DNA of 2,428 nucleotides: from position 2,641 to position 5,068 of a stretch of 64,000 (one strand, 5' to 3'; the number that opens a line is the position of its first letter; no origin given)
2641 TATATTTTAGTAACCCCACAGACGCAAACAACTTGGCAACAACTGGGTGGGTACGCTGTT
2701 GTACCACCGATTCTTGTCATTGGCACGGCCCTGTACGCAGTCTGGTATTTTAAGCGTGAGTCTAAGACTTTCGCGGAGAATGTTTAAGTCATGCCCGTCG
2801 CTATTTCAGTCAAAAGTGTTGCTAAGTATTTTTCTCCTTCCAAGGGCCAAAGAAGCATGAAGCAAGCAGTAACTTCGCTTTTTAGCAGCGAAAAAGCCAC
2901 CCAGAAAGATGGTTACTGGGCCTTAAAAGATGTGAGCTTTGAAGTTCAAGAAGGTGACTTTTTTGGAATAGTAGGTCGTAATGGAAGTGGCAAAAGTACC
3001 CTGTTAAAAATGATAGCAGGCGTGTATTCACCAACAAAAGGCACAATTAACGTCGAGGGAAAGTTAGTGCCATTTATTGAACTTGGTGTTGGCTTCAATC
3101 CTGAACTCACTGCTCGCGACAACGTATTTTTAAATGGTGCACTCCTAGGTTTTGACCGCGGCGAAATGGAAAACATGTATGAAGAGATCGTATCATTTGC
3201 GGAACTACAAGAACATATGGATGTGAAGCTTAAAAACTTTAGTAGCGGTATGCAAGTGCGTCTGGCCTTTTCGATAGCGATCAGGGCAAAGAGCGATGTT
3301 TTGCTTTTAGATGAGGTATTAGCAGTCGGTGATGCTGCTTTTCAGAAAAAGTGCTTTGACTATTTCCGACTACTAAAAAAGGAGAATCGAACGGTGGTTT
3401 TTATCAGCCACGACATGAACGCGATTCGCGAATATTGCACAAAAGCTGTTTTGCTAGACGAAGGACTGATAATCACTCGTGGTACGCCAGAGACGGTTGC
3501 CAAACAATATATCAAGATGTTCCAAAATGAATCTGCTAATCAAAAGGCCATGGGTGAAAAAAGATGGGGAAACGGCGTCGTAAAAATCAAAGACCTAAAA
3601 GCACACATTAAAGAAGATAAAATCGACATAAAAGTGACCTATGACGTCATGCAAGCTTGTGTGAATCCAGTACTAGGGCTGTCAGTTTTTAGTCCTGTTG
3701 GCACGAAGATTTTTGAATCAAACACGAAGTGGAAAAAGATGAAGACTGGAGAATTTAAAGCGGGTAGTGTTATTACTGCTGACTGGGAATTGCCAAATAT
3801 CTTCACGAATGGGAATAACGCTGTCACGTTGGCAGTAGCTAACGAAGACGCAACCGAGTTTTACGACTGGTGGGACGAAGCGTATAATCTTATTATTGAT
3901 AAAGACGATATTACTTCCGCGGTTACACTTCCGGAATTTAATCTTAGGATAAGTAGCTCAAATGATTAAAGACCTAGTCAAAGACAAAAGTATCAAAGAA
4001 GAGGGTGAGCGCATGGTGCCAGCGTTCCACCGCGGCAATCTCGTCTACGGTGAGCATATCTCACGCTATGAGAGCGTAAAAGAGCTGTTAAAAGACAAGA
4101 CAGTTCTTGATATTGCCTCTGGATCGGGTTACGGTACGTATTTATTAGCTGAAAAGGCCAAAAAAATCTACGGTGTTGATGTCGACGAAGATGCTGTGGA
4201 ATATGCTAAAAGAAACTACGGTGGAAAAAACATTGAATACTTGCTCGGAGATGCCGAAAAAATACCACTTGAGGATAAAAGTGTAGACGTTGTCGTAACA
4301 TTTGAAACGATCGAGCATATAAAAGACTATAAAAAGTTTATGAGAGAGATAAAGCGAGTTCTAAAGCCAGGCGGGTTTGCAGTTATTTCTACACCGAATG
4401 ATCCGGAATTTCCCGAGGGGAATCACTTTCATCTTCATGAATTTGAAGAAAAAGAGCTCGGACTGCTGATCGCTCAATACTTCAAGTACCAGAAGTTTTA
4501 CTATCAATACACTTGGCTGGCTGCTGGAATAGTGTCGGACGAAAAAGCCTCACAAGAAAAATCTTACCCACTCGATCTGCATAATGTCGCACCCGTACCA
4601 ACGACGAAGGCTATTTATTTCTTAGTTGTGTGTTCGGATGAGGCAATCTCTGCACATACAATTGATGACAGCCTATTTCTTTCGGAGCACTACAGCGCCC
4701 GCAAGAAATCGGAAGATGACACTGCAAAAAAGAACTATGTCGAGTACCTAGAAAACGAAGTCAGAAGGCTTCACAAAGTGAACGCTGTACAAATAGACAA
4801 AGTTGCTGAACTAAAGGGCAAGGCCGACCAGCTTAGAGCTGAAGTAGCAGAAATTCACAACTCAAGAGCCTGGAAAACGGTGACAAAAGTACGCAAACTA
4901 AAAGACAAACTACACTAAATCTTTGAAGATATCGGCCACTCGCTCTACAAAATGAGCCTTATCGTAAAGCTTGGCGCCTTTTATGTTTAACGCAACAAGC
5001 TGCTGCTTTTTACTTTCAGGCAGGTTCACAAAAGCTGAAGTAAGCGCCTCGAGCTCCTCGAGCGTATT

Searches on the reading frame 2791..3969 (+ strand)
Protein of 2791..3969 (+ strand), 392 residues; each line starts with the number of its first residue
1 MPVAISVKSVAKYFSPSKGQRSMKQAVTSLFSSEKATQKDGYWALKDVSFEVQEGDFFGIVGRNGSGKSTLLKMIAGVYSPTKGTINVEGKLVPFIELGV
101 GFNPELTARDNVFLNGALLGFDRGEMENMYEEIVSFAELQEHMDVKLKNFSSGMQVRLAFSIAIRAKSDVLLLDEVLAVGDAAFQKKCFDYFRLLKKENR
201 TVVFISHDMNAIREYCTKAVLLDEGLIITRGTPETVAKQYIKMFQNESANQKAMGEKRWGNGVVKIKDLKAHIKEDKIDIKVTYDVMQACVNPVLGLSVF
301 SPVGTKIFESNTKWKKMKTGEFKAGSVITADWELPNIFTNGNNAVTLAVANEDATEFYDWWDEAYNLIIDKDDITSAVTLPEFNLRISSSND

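Call 36: search_protein_families(library=pfam, proteins=[window:2791-3969:+], max_evalue=0.001)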
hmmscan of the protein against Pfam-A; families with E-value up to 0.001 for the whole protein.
window:2791-3969:+ (392 aa): 6 families
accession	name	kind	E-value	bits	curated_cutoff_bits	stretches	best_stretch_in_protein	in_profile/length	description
PF00005.33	ABC_tran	-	4e-24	86.2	25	1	45-176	1-135/137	ABC transporter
PF14524.12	Wzt_C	-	1.9e-14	54.3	30.4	1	258-370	4-130/143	Wzt C-terminal domain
PF13304.12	AAA_21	-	1.3e-05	25.8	27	0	57-76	1-20/304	AAA domain, putative AbiEii toxin, Type IV TA system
PF13476.12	AAA_23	-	0.00033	21.8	27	1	47-76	12-40/201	AAA domain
PF13555.12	AAA_29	-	0.00033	20.8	27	1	48-83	15-50/61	P-loop containing region of AAA domain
PF02463.25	SMC_N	-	0.00037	20.4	40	0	56-75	25-44/220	RecF/RecN/SMC N terminal domain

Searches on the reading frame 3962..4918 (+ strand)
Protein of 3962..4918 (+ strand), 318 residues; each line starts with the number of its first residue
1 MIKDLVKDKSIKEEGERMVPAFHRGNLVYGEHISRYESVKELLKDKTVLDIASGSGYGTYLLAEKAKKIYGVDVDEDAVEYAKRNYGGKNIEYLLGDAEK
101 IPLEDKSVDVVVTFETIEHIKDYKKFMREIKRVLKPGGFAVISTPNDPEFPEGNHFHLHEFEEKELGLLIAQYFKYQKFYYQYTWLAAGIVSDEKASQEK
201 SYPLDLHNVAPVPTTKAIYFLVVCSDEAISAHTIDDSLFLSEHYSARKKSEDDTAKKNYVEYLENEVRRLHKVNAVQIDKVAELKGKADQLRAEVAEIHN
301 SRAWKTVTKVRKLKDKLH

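Call 36: search_protein_families(library=pfam, proteins=[window:3962-4918:+], max_evalue=0.001)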
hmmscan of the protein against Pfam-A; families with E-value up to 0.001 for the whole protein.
window:3962-4918:+ (318 aa): 16 families
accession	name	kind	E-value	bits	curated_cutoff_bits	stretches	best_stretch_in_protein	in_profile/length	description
PF08241.18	Methyltransf_11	-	1e-27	97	21.2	1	49-142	1-95/95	Methyltransferase domain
PF13847.12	Methyltransf_31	-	1.8e-24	86.5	27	1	44-154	3-120/145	Methyltransferase domain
PF13649.12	Methyltransf_25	-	6.7e-23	81.6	27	1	48-138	1-97/97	Methyltransferase domain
PF13489.12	Methyltransf_23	-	1.3e-16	61.2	27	1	41-148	19-122/164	Methyltransferase domain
PF01209.24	Ubie_methyltran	-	3.5e-15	56.4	20.1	1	42-149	45-158/233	ubiE/COQ5 methyltransferase family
PF08242.18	Methyltransf_12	-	1.5e-13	51.7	30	1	49-139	1-97/98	Methyltransferase domain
PF06325.19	PrmA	-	2.1e-07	31.2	22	1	42-143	159-259/296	Ribosomal protein L11 methyltransferase (PrmA)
PF05148.21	Methyltransf_8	-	2.7e-07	31.1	27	1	96-143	111-157/219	Hypothetical methyltransferase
PF01170.24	UPF0020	-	1.7e-05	25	22.3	1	65-151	75-173/197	RMKL-like, methyltransferase domain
PF05175.20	MTS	-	2.5e-05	24.4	23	1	44-138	31-134/170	Methyltransferase small domain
PF02475.24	TRM5-TYW2_MTfase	-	3.5e-05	24.3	28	1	44-139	36-132/164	TRM5/TYW2 methyltransferase domain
PF08003.17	Methyltransf_9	-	6e-05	22.6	23.8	1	43-144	114-219/315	Protein of unknown function (DUF1698)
PF02353.26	CMAS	-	8.4e-05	22.4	27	1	42-144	60-166/273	Mycolic acid cyclopropane synthetase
PF01555.25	N6_N4_Mtase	-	0.00011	22.7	26.7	0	120-175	29-70/221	DNA methylase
PF07021.18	MetW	-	0.00053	20.1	21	0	36-146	4-111/193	Methionine biosynthesis protein MetW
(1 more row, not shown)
